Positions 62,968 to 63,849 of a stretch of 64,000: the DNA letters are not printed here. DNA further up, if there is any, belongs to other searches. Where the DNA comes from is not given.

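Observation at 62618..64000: Split ComD/ComE-like TPP decarboxylase immediately upstream of a LeuC-like dehydratase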

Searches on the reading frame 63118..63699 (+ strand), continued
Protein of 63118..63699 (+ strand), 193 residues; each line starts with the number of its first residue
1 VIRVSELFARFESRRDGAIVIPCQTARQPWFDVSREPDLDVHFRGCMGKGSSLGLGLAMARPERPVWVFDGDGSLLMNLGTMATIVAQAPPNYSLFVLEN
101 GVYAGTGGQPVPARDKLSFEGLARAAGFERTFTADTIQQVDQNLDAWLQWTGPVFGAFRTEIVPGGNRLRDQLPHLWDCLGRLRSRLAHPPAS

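Call 27: find_homologous_proteins(query=L001:17216-17944:+, max_evalue=0.001)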
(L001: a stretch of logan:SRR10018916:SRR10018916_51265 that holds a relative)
Query L001:17216-17944:+ (243 aa): 83 proteins with E <= 0.001 among 7818 candidates.
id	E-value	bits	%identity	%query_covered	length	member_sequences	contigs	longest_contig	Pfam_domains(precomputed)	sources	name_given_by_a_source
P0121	2.2e-152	523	100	100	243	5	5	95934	PF01656.30,PF13500.13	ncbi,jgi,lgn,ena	jgi:dethiobiotin synthetase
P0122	5.6e-58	214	49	95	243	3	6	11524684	PF13500.13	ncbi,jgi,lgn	ncbi:MAG: dethiobiotin synthase [Deltaproteobacteria bacterium]|jgi:dethiobiotin synthetase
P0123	2.6e-37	147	43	78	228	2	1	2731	PF07755.18,PF01656.30,PF13500.13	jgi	jgi:dethiobiotin synthetase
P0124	1.4e-34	138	42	85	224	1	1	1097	PF01656.30,PF13500.13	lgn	-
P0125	6.7e-34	136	39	92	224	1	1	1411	PF01656.30,PF13500.13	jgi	-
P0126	1.0e-33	135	40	91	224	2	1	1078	PF01656.30,PF13500.13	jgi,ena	-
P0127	1.1e-33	135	40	93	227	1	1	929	PF07755.18,PF01656.30,PF13500.13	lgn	-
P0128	2.3e-33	134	39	80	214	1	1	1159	PF01656.30,PF13500.13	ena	-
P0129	5.0e-33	133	41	92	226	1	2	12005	PF01656.30,PF13500.13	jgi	jgi:dethiobiotin synthetase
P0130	6.4e-33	132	46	72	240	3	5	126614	PF07755.18,PF01656.30,PF13500.13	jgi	jgi:dethiobiotin synthetase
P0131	7.5e-33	132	41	93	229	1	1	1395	PF01656.30,PF13500.13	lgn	-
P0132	7.9e-33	132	42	74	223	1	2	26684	PF01656.30,PF13500.13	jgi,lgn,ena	jgi:dethiobiotin synthetase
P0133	2.3e-32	131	42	92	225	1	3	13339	PF01656.30,PF13500.13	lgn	-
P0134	8.2e-32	129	42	92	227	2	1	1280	PF01656.30,PF13500.13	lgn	-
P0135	8.6e-32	129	41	79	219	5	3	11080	PF01656.30,PF13500.13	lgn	-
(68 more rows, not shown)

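Call 28: find_encoding_contigs(protein=P0121, flank=10000, max_places=5)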
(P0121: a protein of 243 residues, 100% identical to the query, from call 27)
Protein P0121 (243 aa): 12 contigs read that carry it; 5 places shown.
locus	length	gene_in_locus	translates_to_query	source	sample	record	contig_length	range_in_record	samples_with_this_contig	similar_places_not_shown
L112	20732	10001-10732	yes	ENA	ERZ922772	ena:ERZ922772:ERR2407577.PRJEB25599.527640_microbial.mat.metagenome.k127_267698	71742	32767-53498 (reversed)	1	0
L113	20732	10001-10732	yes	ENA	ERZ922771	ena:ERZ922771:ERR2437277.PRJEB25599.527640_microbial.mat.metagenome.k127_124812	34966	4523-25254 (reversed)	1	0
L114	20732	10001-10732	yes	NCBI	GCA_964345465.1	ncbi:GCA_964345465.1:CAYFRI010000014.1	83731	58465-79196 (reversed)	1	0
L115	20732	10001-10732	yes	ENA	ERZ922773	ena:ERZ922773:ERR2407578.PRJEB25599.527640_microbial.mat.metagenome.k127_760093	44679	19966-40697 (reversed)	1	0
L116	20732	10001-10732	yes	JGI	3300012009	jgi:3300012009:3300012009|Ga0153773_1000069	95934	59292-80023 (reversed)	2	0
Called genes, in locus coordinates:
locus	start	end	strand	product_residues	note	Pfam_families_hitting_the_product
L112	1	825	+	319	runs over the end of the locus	-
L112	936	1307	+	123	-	-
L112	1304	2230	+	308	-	-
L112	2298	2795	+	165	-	PF02776:TPP_enzyme_N (faint)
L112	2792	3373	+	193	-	PF02775:TPP_enzyme_C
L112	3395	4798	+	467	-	PF00330:Aconitase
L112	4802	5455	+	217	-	PF00694:Aconitase_C, PF27512:LeuD, PF27434:LeuD_C (weak)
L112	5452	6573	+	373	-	PF00180:Iso_dh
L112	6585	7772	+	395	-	PF00682:HMGL-like, PF22617:HCS_D2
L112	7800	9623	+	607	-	PF00682:HMGL-like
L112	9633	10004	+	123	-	PF00903:Glyoxalase, PF13468:Glyoxalase_3 (weak), PF13669:Glyoxalase_4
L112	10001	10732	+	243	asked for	PF01656:CbiA (weak), PF13500:AAA_26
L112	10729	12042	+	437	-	PF00202:Aminotran_3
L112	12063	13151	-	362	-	PF02615:Ldh_2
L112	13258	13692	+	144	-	PF07110:EthD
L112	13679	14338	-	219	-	PF00903:Glyoxalase, PF13669:Glyoxalase_4 (faint)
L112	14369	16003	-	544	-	PF06418:CTP_synth_N, PF00117:GATase, PF07722:Peptidase_C26 (weak)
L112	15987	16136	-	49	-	-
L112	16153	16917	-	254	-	PF13489:Methyltransf_23, PF13847:Methyltransf_31, PF08241:Methyltransf_11, PF08242:Methyltransf_12, PF13649:Methyltransf_25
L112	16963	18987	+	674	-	PF17804:TSP_NTD, PF11818:DUF3340 (faint), PF00595:PDZ, PF17820:PDZ_6 (weak), PF03572:Peptidase_S41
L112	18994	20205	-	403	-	PF00764:Arginosuc_synth, PF20979:Arginosuc_syn_C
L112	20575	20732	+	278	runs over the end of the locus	PF01551:Peptidase_M23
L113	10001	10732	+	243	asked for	PF01656:CbiA (weak), PF13500:AAA_26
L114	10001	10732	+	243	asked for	PF01656:CbiA (weak), PF13500:AAA_26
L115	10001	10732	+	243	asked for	PF01656:CbiA (weak), PF13500:AAA_26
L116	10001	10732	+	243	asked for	PF01656:CbiA (weak), PF13500:AAA_26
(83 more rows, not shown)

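Call 29: find_encoding_contigs(protein=P0130, flank=10000, max_places=3)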
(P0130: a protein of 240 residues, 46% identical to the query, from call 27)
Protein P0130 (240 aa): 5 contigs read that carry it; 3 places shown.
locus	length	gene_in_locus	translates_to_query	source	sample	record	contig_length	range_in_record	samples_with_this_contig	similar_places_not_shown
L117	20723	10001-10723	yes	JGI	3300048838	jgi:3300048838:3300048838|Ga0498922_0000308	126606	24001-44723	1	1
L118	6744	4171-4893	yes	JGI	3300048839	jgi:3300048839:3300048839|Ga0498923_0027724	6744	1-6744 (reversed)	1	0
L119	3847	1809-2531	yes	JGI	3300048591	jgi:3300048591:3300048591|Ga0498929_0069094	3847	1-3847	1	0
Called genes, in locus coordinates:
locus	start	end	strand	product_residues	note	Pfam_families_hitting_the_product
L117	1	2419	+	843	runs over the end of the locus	PF00069:Pkinase, PF07714:PK_Tyr_Ser-Thr, PF13428:TPR_14 (faint), PF07719:TPR_2 (faint), PF13181:TPR_8 (faint), PF13431:TPR_17 (faint), PF14559:TPR_19 (faint), PF13414:TPR_11 (faint)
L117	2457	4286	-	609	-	PF13385:Laminin_G_3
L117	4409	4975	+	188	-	PF07638:Sigma70_ECF, PF08281:Sigma70_r4_2, PF04545:Sigma70_r4 (weak)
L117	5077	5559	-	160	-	PF00990:GGDEF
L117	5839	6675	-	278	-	PF00753:Lactamase_B, PF12706:Lactamase_B_2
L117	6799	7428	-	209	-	PF01081:Aldolase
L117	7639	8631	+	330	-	PF04055:Radical_SAM, PF06968:BATS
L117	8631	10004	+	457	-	PF00202:Aminotran_3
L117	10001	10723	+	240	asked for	PF07755:DUF1611 (faint), PF01656:CbiA, PF13500:AAA_26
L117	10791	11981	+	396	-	PF00155:Aminotran_1_2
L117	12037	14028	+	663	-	PF00884:Sulfatase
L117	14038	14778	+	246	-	PF01569:PAP2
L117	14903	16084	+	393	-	PF00990:GGDEF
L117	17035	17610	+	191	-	PF07638:Sigma70_ECF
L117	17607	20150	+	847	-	PF00069:Pkinase, PF07714:PK_Tyr_Ser-Thr, PF00515:TPR_1 (faint), PF13424:TPR_12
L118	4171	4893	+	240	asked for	PF07755:DUF1611 (faint), PF01656:CbiA, PF13500:AAA_26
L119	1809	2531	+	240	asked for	PF07755:DUF1611 (faint), PF01656:CbiA, PF13500:AAA_26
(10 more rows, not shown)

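Call 30: search_solved_structures(query=L001:17944-19254:+, max_evalue=1e-20)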
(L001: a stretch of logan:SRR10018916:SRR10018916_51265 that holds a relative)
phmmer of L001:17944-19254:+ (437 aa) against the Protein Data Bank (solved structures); distinct sequences matched with E-value up to 1e-20: 162 (the best 60 are shown).
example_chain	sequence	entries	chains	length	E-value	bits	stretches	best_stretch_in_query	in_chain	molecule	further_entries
6jix_B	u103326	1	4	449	1.7e-77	264.2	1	3-432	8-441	taurine:2-oxoglutarate aminotransferase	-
6io1_A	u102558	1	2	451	5.2e-74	252.7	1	18-433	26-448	Aminotransferase, class III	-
6s54_A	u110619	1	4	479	4.8e-60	206.7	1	13-426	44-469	Aspartate aminotransferase family protein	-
5kr4_A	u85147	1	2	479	5.6e-56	193.3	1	26-422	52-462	4-aminobutyrate transaminase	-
5kr5_A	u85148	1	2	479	6.3e-56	193.1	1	25-421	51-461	4-aminobutyrate transaminase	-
5kr3_A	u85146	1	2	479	8e-56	192.8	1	27-421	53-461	4-aminobutyrate transaminase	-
3n5m_A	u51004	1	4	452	1.4e-54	188.7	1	15-426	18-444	Adenosylmethionine-8-amino-7-oxononanoate aminotransferase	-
5kqw_A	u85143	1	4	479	2.6e-54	187.8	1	27-421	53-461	4-aminobutyrate transaminase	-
5kr6_A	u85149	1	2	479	1.9e-53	185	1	26-426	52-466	4-aminobutyrate transaminase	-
5ghg_A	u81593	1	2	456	1.9e-53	184.9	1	13-435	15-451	Aminotransferase class-III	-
9wrf_A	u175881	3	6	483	3.5e-53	184.1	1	23-430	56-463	Broad substrate specificity amino-acid racemase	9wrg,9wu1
7b4j_A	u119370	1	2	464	9.9e-53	182.6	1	22-425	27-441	Aspartate aminotransferase family protein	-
5ghf_A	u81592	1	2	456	1.3e-52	182.2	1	13-435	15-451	Aminotransferase class-III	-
6gwi_A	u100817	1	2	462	2.4e-52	181.3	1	18-420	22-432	Putrescine aminotransferase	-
5kqt_A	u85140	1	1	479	8e-52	179.6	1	32-428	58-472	4-aminoburyrate transaminase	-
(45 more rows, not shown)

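Call 31: search_solved_structures(query=L001:15009-16835:+, max_evalue=0.00001)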
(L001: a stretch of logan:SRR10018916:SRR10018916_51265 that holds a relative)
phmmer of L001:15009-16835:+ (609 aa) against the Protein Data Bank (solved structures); distinct sequences matched with E-value up to 0.00001: 19.
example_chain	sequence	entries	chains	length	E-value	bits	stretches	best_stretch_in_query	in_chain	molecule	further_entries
4lrs_A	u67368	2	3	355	1.8e-36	129.3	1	8-342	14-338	4-hydroxy-2-oxovalerate aldolase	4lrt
8ih7_A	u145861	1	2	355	3.4e-34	121.8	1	9-336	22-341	4-hydroxy-2-oxovalerate aldolase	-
4jn6_A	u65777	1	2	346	2.7e-32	115.5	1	1-334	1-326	4-hydroxy-2-oxovalerate aldolase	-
1nvm_A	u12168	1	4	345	4.1e-32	114.9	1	9-336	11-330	4-hydroxy-2-oxovalerate aldolase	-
3rmj_A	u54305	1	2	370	7.8e-18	67.8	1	6-291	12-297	2-isopropylmalate synthase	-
3eeg_A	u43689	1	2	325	8.7e-18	67.6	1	9-266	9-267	2-isopropylmalate synthase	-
3dxi_A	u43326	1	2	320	2.8e-16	62.7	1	8-260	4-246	Putative aldolase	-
6ktq_A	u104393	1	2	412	2.9e-15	59.3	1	4-291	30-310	Homocitrate synthase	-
1s3h_A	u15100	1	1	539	9.4e-15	57.6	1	9-315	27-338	transcarboxylase 5S subunit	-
1rqb_A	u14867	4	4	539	1.1e-14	57.4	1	25-315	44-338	transcarboxylase 5S subunit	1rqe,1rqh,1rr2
1u5j_A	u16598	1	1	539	1.5e-14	57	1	25-315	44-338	transcarboxylase 5S subunit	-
3a9i_A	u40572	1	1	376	5.5e-13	51.8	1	7-243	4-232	Homocitrate synthase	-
2ztj_A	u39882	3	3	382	5.8e-13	51.7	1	7-243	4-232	Homocitrate synthase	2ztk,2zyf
3ble_A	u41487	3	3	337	1.8e-11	46.8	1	115-269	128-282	Citramalate synthase from Leptospira interrogans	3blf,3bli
2nx9_A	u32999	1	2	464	6.3e-11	45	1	11-259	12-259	Oxaloacetate decarboxylase 2, subunit alpha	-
3ivs_A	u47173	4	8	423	1.3e-09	40.6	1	9-244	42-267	Homocitrate synthase, mitochondrial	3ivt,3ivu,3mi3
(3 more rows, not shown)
